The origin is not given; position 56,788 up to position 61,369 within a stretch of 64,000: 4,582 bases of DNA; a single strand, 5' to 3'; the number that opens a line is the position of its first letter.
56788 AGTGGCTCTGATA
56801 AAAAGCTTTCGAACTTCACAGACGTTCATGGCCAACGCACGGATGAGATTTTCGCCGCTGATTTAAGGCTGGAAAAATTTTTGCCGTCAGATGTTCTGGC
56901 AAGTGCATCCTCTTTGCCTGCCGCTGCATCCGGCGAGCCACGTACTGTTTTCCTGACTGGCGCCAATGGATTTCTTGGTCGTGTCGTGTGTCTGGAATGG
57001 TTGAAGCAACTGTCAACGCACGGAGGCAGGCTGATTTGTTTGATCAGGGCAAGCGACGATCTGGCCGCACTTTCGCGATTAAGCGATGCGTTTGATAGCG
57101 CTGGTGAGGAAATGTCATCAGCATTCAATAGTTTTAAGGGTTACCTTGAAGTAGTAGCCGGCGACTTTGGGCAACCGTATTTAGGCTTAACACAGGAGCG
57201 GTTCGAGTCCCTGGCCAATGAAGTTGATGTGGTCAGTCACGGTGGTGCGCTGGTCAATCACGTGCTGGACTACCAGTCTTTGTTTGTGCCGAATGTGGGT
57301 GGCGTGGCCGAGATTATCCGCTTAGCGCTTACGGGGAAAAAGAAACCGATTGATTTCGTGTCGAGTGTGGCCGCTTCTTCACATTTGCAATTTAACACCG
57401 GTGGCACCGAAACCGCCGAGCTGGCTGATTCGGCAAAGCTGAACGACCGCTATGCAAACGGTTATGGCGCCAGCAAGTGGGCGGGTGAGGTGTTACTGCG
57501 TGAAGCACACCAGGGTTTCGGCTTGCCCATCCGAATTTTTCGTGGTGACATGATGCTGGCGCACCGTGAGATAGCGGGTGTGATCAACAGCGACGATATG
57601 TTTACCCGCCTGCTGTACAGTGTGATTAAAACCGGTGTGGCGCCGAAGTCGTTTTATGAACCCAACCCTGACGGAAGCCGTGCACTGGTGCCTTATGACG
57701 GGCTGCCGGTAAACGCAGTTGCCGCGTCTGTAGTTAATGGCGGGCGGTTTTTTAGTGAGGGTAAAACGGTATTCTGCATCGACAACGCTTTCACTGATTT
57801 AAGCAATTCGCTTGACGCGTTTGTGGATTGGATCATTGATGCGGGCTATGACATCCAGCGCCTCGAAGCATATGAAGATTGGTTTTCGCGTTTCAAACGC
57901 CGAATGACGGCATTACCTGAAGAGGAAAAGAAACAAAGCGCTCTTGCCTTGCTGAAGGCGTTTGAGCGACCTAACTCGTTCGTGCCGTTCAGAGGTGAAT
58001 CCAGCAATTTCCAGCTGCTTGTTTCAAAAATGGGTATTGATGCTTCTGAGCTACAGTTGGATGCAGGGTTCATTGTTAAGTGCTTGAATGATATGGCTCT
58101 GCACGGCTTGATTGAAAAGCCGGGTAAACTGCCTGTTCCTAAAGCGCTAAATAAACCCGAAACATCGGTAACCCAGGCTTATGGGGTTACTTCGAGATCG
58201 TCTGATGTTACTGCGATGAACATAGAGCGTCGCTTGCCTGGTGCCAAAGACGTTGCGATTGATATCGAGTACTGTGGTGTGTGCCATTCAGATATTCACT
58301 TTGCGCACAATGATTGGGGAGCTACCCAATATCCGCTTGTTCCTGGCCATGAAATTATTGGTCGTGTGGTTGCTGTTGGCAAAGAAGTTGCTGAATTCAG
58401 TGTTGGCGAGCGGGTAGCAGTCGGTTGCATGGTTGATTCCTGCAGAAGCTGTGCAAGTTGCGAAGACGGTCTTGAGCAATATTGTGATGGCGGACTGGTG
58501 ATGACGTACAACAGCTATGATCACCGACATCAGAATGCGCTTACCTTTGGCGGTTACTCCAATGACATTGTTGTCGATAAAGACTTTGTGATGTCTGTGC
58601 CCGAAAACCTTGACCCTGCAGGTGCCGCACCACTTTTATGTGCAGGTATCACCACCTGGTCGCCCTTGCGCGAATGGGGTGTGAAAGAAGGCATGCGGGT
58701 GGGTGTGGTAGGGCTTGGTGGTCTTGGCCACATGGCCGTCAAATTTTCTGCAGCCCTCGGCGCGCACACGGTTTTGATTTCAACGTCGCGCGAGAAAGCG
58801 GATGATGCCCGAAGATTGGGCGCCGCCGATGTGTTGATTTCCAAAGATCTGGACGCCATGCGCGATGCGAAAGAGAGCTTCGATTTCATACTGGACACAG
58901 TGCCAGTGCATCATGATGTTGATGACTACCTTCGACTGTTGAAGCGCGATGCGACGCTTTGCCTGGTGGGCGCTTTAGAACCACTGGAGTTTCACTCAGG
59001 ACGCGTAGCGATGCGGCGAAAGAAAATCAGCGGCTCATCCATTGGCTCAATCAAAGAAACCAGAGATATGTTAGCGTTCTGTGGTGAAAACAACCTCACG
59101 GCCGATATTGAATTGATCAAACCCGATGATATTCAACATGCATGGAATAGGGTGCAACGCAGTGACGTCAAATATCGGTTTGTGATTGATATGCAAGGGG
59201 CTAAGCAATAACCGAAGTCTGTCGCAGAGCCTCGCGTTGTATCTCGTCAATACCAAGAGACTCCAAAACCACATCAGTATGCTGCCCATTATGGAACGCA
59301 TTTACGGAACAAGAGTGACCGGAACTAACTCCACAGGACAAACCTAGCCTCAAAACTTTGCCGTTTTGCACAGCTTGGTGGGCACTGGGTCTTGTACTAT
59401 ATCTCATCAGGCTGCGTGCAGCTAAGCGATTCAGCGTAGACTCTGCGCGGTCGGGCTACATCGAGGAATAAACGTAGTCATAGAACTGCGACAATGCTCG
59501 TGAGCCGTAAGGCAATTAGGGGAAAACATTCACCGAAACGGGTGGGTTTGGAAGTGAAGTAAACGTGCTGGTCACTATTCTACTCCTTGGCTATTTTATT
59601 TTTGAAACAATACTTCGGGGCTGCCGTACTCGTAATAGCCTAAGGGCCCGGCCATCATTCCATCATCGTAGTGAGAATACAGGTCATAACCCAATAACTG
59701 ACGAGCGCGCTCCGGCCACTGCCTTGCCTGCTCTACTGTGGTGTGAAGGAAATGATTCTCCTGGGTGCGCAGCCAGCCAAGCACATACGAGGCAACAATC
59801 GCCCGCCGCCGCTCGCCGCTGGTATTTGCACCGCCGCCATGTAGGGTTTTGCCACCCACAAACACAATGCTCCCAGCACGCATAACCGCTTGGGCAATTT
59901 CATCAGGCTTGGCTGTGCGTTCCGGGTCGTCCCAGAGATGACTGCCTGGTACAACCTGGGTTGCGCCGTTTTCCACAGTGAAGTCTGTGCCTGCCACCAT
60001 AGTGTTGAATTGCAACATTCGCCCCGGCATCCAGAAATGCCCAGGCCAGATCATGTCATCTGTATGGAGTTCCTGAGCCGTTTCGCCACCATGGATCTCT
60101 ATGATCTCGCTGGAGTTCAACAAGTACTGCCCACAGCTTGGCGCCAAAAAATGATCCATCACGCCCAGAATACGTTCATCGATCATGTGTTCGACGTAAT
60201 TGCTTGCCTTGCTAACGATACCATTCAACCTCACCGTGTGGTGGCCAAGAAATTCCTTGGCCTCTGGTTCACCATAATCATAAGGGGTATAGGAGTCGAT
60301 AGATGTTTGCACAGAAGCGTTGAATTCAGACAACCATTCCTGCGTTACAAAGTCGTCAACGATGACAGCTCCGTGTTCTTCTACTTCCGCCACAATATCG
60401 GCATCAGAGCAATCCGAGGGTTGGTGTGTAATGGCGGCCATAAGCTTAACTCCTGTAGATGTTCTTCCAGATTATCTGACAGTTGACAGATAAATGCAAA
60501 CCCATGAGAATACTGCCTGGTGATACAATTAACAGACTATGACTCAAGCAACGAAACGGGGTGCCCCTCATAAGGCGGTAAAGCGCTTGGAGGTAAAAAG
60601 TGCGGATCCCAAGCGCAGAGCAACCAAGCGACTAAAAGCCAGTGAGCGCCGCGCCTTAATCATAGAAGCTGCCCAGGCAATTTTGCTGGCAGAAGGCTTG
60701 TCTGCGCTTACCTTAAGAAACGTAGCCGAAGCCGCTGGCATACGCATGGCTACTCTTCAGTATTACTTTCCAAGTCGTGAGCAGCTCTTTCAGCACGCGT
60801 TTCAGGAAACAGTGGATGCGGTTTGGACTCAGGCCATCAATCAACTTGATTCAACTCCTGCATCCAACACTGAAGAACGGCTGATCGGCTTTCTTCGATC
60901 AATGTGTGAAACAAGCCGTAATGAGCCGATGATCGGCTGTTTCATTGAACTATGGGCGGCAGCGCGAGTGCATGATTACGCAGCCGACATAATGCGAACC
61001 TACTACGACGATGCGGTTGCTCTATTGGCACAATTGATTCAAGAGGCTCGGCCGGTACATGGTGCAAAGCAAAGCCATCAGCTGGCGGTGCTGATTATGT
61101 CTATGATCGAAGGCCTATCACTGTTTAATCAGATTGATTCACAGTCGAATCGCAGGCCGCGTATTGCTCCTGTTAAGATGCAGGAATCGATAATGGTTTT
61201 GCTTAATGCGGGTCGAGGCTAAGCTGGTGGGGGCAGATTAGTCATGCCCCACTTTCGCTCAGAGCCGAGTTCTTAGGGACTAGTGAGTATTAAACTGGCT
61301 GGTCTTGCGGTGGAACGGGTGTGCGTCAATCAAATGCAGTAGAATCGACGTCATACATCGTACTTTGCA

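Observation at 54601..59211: Natural fusion of a complete carboxylic acid reductase (A-PCP-R) to a complete Zn alcohol dehydrogenase in one 1,536-aa ORF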

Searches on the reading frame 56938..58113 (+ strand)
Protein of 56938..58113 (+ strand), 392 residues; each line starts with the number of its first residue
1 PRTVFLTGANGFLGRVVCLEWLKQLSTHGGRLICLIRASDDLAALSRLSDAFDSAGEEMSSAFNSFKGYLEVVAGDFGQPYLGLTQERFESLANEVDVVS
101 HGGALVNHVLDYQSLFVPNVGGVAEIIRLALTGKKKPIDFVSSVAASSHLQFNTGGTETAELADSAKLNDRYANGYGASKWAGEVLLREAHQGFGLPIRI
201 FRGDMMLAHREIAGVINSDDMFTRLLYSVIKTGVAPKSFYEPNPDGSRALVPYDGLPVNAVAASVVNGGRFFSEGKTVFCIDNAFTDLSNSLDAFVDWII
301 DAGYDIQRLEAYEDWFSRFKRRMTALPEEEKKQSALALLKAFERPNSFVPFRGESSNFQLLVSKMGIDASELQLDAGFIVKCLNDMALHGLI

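Call 79: search_solved_structures(query=window:56938-58113:+, max_evalue=1e-60, show_alignments=2)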
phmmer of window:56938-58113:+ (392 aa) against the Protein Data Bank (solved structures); distinct sequences matched with E-value up to 1e-60: 4.
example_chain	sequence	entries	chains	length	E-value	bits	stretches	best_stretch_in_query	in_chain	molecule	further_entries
5msc_A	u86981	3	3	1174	5.6e-100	338.2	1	2-388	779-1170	Carboxylic acid reductase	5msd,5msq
5msp_A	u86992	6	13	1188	2.7e-96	326.1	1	2-391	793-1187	Thioester reductase domain-containing protein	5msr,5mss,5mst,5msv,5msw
5mso_A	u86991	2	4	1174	4.1e-91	309.1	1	2-392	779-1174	Carboxylic acid reductase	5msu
4dqv_A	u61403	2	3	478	2.7e-79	270.2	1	2-356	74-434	PROBABLE PEPTIDE SYNTHETASE NRP (PEPTIDE SYNTHASE) | Peptide synthetase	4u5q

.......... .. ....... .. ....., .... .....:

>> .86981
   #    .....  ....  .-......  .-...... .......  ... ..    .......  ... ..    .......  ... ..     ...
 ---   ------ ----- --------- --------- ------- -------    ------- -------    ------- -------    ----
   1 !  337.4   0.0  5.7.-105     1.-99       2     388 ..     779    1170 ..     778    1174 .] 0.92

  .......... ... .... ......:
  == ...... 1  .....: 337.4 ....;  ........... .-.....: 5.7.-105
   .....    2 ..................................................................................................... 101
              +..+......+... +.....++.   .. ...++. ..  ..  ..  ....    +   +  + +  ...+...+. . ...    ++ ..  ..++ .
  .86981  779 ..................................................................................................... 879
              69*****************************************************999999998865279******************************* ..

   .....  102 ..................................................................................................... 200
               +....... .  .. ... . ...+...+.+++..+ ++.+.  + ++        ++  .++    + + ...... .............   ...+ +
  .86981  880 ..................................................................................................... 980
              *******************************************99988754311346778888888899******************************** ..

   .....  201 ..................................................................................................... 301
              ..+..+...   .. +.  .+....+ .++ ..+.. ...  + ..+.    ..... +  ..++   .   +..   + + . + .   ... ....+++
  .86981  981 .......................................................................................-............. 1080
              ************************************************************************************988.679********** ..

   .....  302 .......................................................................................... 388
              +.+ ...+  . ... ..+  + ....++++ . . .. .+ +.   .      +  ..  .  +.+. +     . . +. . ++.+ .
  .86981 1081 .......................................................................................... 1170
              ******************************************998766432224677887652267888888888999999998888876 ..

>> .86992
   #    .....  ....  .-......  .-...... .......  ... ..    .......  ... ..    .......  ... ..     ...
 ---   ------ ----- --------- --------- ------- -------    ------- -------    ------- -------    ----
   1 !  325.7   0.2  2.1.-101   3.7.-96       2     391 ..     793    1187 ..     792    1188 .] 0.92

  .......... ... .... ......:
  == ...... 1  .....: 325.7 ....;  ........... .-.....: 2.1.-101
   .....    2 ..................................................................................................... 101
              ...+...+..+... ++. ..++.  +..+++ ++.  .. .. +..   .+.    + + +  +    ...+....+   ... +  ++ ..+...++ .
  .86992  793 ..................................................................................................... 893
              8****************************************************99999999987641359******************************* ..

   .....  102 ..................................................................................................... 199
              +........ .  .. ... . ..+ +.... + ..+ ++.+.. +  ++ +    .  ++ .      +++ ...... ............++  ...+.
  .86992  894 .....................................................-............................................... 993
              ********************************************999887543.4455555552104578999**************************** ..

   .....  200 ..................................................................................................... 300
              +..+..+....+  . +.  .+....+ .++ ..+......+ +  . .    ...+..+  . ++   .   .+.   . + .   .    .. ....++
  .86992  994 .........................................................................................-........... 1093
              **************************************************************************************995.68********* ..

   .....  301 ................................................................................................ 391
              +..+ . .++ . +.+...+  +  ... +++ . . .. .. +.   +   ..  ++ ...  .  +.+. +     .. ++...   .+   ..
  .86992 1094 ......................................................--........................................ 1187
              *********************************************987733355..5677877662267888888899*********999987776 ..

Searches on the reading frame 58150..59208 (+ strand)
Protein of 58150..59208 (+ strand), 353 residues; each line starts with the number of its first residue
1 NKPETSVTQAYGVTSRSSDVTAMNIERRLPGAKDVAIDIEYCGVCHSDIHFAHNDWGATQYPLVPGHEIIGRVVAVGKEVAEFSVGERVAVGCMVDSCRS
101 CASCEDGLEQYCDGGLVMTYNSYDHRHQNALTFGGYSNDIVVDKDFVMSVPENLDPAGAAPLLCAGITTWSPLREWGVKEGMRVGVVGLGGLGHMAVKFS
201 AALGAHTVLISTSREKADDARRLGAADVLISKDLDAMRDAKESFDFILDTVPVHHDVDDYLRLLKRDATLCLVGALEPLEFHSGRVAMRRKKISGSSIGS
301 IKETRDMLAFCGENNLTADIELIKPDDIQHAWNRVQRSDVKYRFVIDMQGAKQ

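Call 57: search_solved_structures(query=window:58150-59208:+, max_evalue=1e-50, show_alignments=1)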
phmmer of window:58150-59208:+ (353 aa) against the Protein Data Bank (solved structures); distinct sequences matched with E-value up to 1e-50: 22.
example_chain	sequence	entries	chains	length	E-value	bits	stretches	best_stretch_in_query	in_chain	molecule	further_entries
1uuf_A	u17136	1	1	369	1e-107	363.6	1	9-348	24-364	ZINC-TYPE ALCOHOL DEHYDROGENASE-LIKE PROTEIN YAHK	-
6k3g_B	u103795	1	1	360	2.9e-97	329.2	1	9-349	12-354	10-hydroxygeraniol oxidoreductase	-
6kj5_A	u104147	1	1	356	3e-97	329.1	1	10-349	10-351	10-hydroxygeraniol dehydrogenase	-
1yqd_A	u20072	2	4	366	1.7e-96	326.7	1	9-348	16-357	sinapyl alcohol dehydrogenase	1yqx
2cf5_A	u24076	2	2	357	1e-94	320.8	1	26-351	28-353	CINNAMYL ALCOHOL DEHYDROGENASE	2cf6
5vkt_A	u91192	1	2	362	4.4e-94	318.7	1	14-352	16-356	Cinnamyl alcohol dehydrogenases (SbCAD4)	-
5z0c_A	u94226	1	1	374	7.3e-91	308.1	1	15-348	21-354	Nerol dehydrogenase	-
7cgu_A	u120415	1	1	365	4.4e-86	292.4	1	15-350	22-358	Alcohol dehydrogenase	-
3two_A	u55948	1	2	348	6.1e-84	285.4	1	11-349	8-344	Mannitol dehydrogenase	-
8b1v_A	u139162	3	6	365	5.5e-81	275.6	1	9-350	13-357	Dihydroprecondylocarpine acetate synthase 2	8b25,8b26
8b27_A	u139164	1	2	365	2.9e-79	270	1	12-350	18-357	Dehydroprecondylocarpine acetate synthase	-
8a3n_A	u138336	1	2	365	1.4e-78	267.7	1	10-349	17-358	Geissoschizine synthase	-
5h83_A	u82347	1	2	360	3.8e-78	266.3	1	15-349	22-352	heteroyohimbine synthase HYS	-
5fi3_A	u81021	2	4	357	4.4e-74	252.9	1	8-349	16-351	Tetrahydroalstonine synthase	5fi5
5h81_A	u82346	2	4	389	2.5e-71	243.9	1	8-350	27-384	heteroyohimbine synthase THAS2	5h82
7bu2_A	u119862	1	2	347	4.1e-57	197.1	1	32-346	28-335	Alcohol dehydrogenase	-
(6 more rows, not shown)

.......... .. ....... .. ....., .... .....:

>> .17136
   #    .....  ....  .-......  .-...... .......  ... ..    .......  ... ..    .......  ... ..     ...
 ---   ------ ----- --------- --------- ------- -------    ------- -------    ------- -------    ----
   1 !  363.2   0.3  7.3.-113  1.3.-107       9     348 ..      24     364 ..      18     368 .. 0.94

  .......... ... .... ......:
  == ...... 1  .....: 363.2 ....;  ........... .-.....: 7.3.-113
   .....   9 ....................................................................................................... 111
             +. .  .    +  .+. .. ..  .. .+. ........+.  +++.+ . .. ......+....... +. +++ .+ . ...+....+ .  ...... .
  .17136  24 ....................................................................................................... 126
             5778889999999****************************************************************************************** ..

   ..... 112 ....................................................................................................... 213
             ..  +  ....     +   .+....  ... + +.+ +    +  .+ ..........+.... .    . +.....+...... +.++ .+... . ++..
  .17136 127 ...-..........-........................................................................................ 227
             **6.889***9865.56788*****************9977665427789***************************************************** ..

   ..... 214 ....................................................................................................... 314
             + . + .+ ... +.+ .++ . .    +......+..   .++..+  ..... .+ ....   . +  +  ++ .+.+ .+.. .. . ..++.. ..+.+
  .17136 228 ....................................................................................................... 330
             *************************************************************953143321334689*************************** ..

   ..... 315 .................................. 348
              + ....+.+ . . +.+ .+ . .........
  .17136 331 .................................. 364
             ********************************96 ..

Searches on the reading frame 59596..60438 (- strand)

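Call 10: search_protein_families(library=pfam, proteins=[window:59596-60438:-], max_evalue=0.001)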
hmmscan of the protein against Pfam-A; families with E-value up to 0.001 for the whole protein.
window:59596-60438:- (280 aa): 1 family
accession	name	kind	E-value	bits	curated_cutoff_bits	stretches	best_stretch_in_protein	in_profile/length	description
PF05721.19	PhyH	-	1.2e-29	104.5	22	1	20-213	2-213/213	Phytanoyl-CoA dioxygenase (PhyH)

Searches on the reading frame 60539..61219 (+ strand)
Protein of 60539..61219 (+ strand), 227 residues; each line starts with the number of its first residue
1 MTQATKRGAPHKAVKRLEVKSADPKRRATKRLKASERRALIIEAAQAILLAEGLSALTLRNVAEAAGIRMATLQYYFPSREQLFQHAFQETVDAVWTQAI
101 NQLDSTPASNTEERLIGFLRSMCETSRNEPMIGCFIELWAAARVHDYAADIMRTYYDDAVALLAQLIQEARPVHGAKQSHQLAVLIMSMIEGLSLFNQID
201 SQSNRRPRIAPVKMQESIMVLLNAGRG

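Call 10: search_protein_families(library=pfam, proteins=[window:60539-61219:+], max_evalue=0.001)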
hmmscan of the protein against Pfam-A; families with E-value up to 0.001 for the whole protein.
window:60539-61219:+ (227 aa): 2 families
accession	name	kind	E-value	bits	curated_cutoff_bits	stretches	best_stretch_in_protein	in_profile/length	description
PF00440.29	TetR_N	-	4.4e-10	39.6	24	1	41-86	1-46/47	Bacterial regulatory proteins, tetR family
PF13977.11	TetR_C_6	-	4.3e-08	33.8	27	1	112-196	2-89/115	BetI-type transcriptional repressor, C-terminal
